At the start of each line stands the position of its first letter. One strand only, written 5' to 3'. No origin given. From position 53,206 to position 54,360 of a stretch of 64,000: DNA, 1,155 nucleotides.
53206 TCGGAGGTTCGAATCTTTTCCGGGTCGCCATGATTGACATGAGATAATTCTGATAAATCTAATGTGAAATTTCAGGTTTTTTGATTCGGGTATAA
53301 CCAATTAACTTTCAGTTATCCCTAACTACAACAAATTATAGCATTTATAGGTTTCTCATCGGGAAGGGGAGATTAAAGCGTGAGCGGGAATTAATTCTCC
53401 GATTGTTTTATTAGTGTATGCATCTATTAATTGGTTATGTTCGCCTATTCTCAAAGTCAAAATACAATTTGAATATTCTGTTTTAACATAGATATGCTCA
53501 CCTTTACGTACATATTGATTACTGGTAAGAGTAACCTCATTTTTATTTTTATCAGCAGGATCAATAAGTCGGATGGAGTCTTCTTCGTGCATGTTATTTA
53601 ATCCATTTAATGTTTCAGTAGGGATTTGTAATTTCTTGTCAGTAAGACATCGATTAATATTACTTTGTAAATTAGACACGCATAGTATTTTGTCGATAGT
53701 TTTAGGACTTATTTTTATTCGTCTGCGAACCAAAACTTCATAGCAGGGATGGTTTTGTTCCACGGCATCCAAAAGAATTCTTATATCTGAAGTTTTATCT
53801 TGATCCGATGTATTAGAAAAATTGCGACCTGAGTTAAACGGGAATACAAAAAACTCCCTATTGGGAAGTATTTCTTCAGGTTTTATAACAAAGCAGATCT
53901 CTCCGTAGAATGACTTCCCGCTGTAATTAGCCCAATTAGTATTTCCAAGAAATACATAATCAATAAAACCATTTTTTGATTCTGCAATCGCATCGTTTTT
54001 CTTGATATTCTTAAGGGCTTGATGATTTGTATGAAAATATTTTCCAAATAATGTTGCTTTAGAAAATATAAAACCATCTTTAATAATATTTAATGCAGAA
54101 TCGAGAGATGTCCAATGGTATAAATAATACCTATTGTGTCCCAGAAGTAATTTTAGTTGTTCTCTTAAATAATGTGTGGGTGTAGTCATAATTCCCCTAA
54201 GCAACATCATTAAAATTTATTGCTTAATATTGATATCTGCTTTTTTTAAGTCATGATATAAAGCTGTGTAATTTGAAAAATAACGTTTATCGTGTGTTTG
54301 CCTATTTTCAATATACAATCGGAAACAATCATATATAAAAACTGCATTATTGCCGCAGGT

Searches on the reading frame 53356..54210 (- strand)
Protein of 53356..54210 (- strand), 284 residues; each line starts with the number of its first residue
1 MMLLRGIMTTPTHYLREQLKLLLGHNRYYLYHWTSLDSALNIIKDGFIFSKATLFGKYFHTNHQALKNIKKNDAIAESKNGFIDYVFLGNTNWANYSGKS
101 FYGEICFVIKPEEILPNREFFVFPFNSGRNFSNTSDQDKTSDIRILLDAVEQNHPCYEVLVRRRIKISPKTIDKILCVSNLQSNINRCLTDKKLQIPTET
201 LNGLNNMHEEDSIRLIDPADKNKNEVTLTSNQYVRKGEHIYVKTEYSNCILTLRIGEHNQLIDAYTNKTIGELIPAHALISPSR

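Call 4: search_protein_families(library=pfam, proteins=[window:53356-54210:-], max_evalue=10)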
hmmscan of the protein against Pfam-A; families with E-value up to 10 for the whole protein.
window:53356-54210:- (284 aa): 2 families
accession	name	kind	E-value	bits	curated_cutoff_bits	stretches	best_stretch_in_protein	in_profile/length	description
PF19164.5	DUF5846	-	0.0078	16.7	27.7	1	26-72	2-44/117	Family of unknown function (DUF5846)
PF14487.12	DarT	-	0.035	14.2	22.5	1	31-185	1-178/201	ssDNA thymidine ADP-ribosyltransferase, DarT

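Call 5: search_protein_families(library=padloc, proteins=[window:53356-54210:-], max_evalue=10)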
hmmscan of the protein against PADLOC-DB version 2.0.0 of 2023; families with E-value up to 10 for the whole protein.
window:53356-54210:- (284 aa): 0 families

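Call 6: search_protein_families(library=ncbifam, proteins=[window:53356-54210:-], max_evalue=10)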
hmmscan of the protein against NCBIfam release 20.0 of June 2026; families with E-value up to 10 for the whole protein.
window:53356-54210:- (284 aa): 0 families

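Call 7: find_homologous_proteins(query=window:53356-54210:-, max_evalue=0.001)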
Query window:53356-54210:- (284 aa): 21 proteins with E <= 0.001 among 576 candidates.
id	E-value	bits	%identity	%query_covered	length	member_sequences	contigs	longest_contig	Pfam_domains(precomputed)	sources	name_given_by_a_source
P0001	2.5e-185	632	100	98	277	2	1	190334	-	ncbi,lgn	-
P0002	1.3e-106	374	62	96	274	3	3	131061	-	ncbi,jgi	-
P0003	3.0e-106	373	61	96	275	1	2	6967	-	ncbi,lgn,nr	ncbi:MAG TPA: hypothetical protein VLG50_04350 [Candidatus Saccharimonadales bacterium]|nr:hypotheti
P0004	9.1e-105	368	61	96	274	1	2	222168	-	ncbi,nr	ncbi:MAG: hypothetical protein KIT56_09200 [Gammaproteobacteria bacterium]|nr:hypothetical protein [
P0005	3.6e-102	360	58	94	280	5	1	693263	-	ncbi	-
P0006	1.8e-99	351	57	95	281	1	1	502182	-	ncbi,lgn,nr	ncbi:TPA: hypothetical protein U0Z67_000832 [Legionella pneumophila]|nr:hypothetical protein [Legion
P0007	4.0e-99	350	56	98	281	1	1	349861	-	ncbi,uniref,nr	ncbi:hypothetical protein [Legionella nagasakiensis]|uniref:hypothetical protein n=1 Tax=Legionella 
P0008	2.2e-88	314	53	96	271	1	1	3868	-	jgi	jgi:hypothetical protein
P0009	1.2e-85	305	55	89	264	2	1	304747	-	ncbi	ncbi:hypothetical protein SDB42_06240 [Legionella pneumophila serogroup 1]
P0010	9.4e-84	299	52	94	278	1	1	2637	-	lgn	-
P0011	6.2e-82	293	55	84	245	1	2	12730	-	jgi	jgi:hypothetical protein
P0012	1.6e-77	279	46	95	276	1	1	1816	-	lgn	-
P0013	2.1e-77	278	47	93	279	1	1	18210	-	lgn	-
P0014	1.7e-76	275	47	93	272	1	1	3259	-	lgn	-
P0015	1.4e-73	266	47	93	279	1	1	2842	-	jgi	jgi:hypothetical protein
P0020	3.0e-38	150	44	68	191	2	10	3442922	-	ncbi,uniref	ncbi:hypothetical protein ACJEHO_08820 [Legionella pneumophila]|uniref:hypothetical protein n=1 Tax=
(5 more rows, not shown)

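Call 8: search_solved_structures(query=window:53356-54210:-, max_evalue=10, show_alignments=2)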
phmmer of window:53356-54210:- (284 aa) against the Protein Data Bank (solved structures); distinct sequences matched with E-value up to 10: 0.

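Call 10: search_solved_structures(query=A1, max_evalue=10, show_alignments=3)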
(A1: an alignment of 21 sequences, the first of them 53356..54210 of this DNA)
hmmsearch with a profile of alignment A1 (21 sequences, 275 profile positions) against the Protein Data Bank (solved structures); distinct sequences matched with E-value up to 10: 1.
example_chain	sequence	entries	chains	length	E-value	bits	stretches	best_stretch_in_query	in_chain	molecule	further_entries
4peu_A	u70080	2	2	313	0.41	13.2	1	185-258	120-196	Uncharacterized protein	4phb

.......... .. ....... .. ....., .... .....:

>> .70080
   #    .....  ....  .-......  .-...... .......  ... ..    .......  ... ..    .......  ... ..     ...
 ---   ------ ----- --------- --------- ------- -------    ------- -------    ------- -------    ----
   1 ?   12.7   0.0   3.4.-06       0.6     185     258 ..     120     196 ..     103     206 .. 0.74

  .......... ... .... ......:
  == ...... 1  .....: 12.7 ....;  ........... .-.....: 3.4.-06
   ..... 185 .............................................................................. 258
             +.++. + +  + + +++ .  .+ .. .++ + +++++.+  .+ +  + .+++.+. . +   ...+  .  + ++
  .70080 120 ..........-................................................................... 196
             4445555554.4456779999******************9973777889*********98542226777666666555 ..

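Call 11: search_protein_families(library=pfam, alignment_id=A1, max_evalue=1)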
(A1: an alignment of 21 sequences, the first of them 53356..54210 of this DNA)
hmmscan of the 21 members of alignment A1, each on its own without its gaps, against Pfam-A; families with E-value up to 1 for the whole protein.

A. member 1, window:53356-54210:- (284 aa): 2 families
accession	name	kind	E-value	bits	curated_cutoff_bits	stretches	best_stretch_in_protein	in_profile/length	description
PF19164.5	DUF5846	-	0.0078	16.7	27.7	1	26-72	2-44/117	Family of unknown function (DUF5846)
PF14487.12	DarT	-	0.035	14.2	22.5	1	31-185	1-178/201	ssDNA thymidine ADP-ribosyltransferase, DarT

B. families by the number of members that match (of 21 scanned): 11 families
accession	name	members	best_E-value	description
PF14487.12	DarT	5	0.0019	ssDNA thymidine ADP-ribosyltransferase, DarT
PF19164.5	DUF5846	5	0.0078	Family of unknown function (DUF5846)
PF14536.11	DUF4441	1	0.061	Domain of unknown function (DUF4441)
PF05775.19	AfaD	1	0.11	Enterobacteria AfaD invasin protein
PF15915.11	BAT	1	0.11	GAF and HTH_10 associated domain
PF07137.17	VDE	1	0.13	VDE lipocalin domain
PF05299.18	Peptidase_M61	1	0.13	M61 glycyl aminopeptidase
PF16125.10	DUF4837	1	0.14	Domain of unknown function (DUF4837)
PF24849.1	DUF7724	1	0.15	Domain of unknown function (DUF7724)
PF23018.2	Cypovirus_WIV_4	1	0.15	Cypovirus WIV domain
PF18246.6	OST_IS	1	0.2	Oligosaccharyltransferase Insert domain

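Call 14: find_encoding_contigs(protein=P0001, flank=10000, max_places=3)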
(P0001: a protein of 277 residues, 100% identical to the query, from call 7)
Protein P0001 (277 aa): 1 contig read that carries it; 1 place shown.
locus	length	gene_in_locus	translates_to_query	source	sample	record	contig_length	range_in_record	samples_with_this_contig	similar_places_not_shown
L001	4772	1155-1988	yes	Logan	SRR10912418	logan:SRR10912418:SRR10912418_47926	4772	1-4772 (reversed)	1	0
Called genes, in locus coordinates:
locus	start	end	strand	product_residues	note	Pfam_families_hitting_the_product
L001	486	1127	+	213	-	PF15956:DUF4760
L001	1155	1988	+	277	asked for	-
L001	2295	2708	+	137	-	PF03060:NMO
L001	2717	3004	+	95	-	PF03795:YCII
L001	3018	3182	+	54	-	-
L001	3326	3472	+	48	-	PF00583:Acetyltransf_1 (weak)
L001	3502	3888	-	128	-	-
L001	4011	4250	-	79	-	-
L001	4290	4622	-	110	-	PF13489:Methyltransf_23 (weak), PF07021:MetW (weak), PF13847:Methyltransf_31, PF08241:Methyltransf_11, PF08242:Methyltransf_12 (weak), PF13649:Methyltransf_25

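Call 15: find_encoding_contigs(protein=P0002, flank=6000, max_places=2)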
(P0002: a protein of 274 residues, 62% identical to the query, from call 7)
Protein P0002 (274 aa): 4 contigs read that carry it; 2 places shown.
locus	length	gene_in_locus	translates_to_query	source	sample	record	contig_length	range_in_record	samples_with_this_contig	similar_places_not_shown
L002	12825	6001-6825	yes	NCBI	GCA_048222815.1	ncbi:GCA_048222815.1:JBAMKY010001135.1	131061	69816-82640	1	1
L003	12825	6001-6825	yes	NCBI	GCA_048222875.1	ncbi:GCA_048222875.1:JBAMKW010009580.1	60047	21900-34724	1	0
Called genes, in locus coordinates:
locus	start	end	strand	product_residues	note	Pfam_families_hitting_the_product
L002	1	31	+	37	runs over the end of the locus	-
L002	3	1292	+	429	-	PF13356:Arm-DNA-bind_3, PF22022:Phage_int_M (weak), PF00589:Phage_integrase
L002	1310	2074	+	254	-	-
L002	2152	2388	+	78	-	PF05930:Phage_AlpA (weak)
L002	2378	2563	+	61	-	-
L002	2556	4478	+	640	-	PF08707:PriCT_2, PF13362:Toprim_3 (weak), PF13481:AAA_25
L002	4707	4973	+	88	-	-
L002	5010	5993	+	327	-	PF06271:RDD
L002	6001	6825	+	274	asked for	-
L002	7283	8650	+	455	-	-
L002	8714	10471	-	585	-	PF00149:Metallophos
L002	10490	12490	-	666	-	PF17764:PriA_3primeBD, PF00270:DEAD, PF04851:ResIII, PF18319:Zn_ribbon_PriA, PF00271:Helicase_C, PF18074:PriA_C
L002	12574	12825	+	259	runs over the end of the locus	-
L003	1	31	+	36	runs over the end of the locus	-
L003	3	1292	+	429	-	PF13356:Arm-DNA-bind_3, PF22022:Phage_int_M (weak), PF00589:Phage_integrase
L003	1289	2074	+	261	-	-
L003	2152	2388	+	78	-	PF05930:Phage_AlpA (weak)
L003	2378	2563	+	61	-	-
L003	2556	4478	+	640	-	PF08707:PriCT_2, PF13362:Toprim_3 (weak), PF13481:AAA_25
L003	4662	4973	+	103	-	-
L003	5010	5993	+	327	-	PF06271:RDD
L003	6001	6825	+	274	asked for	-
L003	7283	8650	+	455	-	-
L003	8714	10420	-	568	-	PF00149:Metallophos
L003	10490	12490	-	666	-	PF17764:PriA_3primeBD, PF00270:DEAD, PF04851:ResIII, PF18319:Zn_ribbon_PriA, PF00271:Helicase_C, PF18074:PriA_C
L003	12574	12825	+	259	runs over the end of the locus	-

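Call 16: find_encoding_contigs(protein=P0005, flank=6000, max_places=2)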
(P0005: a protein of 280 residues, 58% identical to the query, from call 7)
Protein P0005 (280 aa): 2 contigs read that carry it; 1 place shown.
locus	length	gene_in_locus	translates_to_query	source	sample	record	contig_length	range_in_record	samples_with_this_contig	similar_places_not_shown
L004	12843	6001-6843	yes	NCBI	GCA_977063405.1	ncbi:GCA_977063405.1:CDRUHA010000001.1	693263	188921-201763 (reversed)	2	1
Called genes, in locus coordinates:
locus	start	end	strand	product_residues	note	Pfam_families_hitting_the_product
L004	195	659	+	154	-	-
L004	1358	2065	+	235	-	-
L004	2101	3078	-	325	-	PF07751:Abi_2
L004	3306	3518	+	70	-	-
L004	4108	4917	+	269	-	PF12834:Phage_int_SAM_2 (faint)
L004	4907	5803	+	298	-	PF12834:Phage_int_SAM_2, PF12835:Integrase_1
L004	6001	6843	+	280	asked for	-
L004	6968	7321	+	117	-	-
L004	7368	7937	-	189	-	PF18306:LDcluster4, PF03641:Lysine_decarbox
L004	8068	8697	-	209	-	PF20385:DUF6680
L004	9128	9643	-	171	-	-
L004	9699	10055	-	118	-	-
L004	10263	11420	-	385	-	PF02771:Acyl-CoA_dh_N, PF02770:Acyl-CoA_dh_M, PF00441:Acyl-CoA_dh_1, PF08028:Acyl-CoA_dh_2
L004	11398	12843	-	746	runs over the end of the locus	PF00676:E1_dh, PF02779:Transket_pyr, PF02780:Transketolase_C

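Call 17: find_encoding_contigs(protein=P0007, flank=6000, max_places=2)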
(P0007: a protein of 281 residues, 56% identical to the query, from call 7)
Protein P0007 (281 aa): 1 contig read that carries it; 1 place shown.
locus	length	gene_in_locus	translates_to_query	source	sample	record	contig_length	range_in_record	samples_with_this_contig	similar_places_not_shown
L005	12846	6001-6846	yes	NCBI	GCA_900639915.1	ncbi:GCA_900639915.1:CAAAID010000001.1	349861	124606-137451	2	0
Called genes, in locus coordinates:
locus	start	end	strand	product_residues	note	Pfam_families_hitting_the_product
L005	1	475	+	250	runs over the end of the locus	-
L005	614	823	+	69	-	-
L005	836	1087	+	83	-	-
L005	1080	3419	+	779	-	PF13362:Toprim_3 (faint), PF08706:D5_N, PF19263:DUF5906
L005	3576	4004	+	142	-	PF18932:DUF5681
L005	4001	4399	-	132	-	-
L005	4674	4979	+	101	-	PF01381:HTH_3 (faint)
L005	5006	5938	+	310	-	-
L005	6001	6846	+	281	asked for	-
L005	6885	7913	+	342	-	-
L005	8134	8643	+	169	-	-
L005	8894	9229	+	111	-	PF12797:Fer4_2 (faint), PF12837:Fer4_6 (faint), PF12838:Fer4_7 (weak), PF13187:Fer4_9 (faint), PF13484:Fer4_16 (faint), PF00037:Fer4 (weak), PF11953:DUF3470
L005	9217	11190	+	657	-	PF00270:DEAD (faint), PF13307:Helicase_C_2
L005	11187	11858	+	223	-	PF00814:TsaD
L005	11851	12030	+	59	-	PF03966:Trm112p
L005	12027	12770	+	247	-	PF02348:CTP_transf_3, PF12804:NTP_transf_3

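Call 18: find_encoding_contigs(protein=P0020, flank=6000, max_places=3)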
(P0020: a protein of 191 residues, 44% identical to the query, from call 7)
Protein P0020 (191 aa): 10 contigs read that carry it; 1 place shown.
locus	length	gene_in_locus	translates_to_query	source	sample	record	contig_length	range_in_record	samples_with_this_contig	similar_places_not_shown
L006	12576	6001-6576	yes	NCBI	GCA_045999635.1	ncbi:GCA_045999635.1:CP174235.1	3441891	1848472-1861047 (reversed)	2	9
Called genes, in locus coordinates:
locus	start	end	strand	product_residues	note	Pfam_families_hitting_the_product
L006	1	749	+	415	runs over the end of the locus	-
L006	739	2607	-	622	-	PF03432:Relaxase, PF22863:TraI_middle, PF18821:LPD7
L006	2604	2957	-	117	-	PF21983:NikA-like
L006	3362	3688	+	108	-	PF17273:DUF5338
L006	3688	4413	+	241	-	PF02374:ArsA_ATPase (weak)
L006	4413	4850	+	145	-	PF11657:Activator-TraM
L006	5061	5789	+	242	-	PF10137:CAP12-PCTIR_TIR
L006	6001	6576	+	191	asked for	-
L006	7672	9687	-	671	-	PF19310:TOP_N, PF01432:Peptidase_M3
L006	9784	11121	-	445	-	-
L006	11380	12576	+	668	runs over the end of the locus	PF00456:Transketolase_N, PF13292:DXP_synthase_N (faint), PF02779:Transket_pyr, PF02780:Transketolase_C, PF22613:Transketolase_C_1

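Call 19: predict_structure(alignment_id=A1)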
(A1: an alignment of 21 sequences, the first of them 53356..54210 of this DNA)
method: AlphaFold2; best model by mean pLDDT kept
length: 284 residues; sequences in the alignment: 21
mean_pLDDT: 64.2   pTM: 0.61
mean pLDDT of the five models: 64.2, 63.8, 61.8, 61.3, 57.2
residues with pLDDT >= 90: 26; 70-90: 86; 50-70: 98; < 50: 74
segments of 3 or more residues with pLDDT < 50: 1-8, 54-86, 88-91, 94-99, 204-209, 218-220, 245-249, 279-284
pLDDT, mean of each block of 10 residues (from residue 1): 41 76 68 81 83 45 41 39 42 49 75 77 56 55 70 59 81 87 95 93 50 62 64 63 48 75 69 66 33
secondary structure, 60 per line:
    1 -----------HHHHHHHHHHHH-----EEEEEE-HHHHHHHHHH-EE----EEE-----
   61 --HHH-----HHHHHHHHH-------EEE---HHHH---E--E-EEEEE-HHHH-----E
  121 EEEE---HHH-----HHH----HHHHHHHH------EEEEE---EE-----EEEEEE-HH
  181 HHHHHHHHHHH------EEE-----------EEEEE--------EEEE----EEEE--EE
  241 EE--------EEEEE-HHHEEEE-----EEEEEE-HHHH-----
elements in order: H12-23 E29-34 H36-45 E53-55 H71-79 E87-89 H93-96 E105-109 H111-114 E120-124 H143-150 E157-161 E172-177 H179-191 E198-200 E212-216 E225-228 E233-236 E239-242 E251-255 E260-263 E269-274 H276-279

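Call 23: fold_search(model_id=the predicted structure, library=pdb)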
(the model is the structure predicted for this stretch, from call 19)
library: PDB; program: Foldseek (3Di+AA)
matches with E <= 10: 223; with E <= 0.001: 0
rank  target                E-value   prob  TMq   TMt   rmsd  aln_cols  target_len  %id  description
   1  7yw4                  5.8e-02  0.94  0.26  0.55   7.7       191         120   14  Crystal structure of tRNA 2'-phosphotransferase from Saccharomyces cerevisiae (released 2023-07-26)
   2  1bpl_A                2.5e-01  0.10  0.13  0.16  12.7       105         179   13  GLYCOSYLTRANSFERASE (released 1996-08-17)
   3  3u9t_A                6.9e-01  0.16  0.14  0.08   6.4        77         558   16  Crystal structure of P. aeruginosa 3-methylcrotonyl-CoA carboxylase (MCC) 750 kD holoenzyme, free enzyme (released 2011-12-14)
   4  4bw0_B                8.2e-01  0.06  0.13  0.24  15.8       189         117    9  The molecular recognition of kink turn structure by the L7Ae class of proteins (released 2013-11-06)
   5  9axb_B                8.7e-01  0.44  0.17  0.55   3.8        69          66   13  Structure of Gp54 from Escherichia phage Bas11 (released 2024-11-20)
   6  6q8u_C                9.2e-01  0.06  0.13  0.24  14.9       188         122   11  Structure of the standard kink turn HmKt-7 variant A2bm6A bound with AfL7Ae protein (released 2019-07-03)
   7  3fk8                  1.1e+00  0.05  0.14  0.24  11.8       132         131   14  The crystal structure of disulphide isomerase from Xylella fastidiosa Temecula1 (released 2009-01-13)
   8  9cli_Z                1.2e+00  0.02  0.12  0.10  16.7       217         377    7  Cryo-EM model derived from localized reconstruction of human adenovirus (Ad5)-hexon-FX complex at 3.6A resolution (released 2024-11-27)
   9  9axb_A                1.4e+00  0.20  0.15  0.47   5.0        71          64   14  Structure of Gp54 from Escherichia phage Bas11 (released 2024-11-20)
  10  2wal_B                1.4e+00  0.06  0.15  0.26  16.0       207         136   12  Crystal Structure of human GADD45gamma (released 2009-03-03)
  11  9i05_Al               1.4e+00  0.05  0.12  0.09  16.9       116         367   12  Cryo-EM structure of the large subunit of the mitochondrial ribosome from Toxoplasma gondii (released 2025-06-11)
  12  7dm4_MODEL_1_A        1.5e+00  0.07  0.10  0.17  14.7        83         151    8  Solution structure of ARID4B Tudor domain (released 2021-03-10)
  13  7sjn_A                1.6e+00  0.04  0.09  0.11   9.3        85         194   10  HtrA1:Fab15H6.v4 complex (released 2022-09-07)
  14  9g6k_Lp               1.6e+00  0.04  0.11  0.09  16.9       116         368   11  LSU structure derived from the LSU sample of the mitoribosome from T. gondii. (released 2024-12-11)
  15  5ijg_B                1.6e+00  0.03  0.08  0.07  12.2        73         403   12  Crystal structure of O-acetylhomoserine sulfhydrolase from Brucella melitensis at 2.0 A resolution (released 2017-04-05)
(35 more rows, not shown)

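Call 30: search_protein_families(library=pfam, proteins=[L002:5010-5993:+, L005:5006-5938:+, L006:5061-5789:+, L005:6885-7913:+, L002:7283-8650:+, L004:6968-7321:+], max_evalue=0.1)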
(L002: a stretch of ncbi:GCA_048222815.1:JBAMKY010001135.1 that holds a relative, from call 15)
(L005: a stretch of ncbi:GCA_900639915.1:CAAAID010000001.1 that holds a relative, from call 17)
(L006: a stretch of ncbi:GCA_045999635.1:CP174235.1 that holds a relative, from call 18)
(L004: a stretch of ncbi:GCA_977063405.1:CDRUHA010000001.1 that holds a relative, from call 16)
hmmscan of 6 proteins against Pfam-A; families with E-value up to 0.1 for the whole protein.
L002:5010-5993:+ (327 aa): 2 families
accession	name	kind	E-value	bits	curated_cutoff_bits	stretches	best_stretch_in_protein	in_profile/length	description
PF06271.18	RDD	-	7.8e-13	49.3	24.1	1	55-170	4-128/137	RDD family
PF02027.23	RolB_RolC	-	0.072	13.1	23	0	229-308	16-89/189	RolB/RolC glucosidase family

L005:5006-5938:+ (310 aa): 1 family
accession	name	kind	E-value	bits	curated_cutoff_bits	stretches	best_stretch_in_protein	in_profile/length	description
PF07735.22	FBA_2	-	0.021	15.3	22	1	223-267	10-56/67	F-box associated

L006:5061-5789:+ (242 aa): 3 families
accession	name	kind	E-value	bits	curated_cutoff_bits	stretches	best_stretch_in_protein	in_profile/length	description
PF10137.14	CAP12-PCTIR_TIR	-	1.5e-34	119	24.7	1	90-211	1-118/119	CAP12/Pycsar effector protein, TIR domain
PF21663.2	WipA_Phos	-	0.01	15.7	27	1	1-104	128-226/238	WipA-like, phosphatase domain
PF13676.11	TIR_2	-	0.087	13.8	28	0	91-154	1-63/122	TIR domain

L005:6885-7913:+ (342 aa): 0 families

L002:7283-8650:+ (455 aa): 0 families

L004:6968-7321:+ (117 aa): 1 family
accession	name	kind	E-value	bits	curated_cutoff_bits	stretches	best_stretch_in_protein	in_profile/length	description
PF10655.14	DUF2482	-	0.013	16.5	25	1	47-99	22-73/97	Hypothetical protein of unknown function (DUF2482)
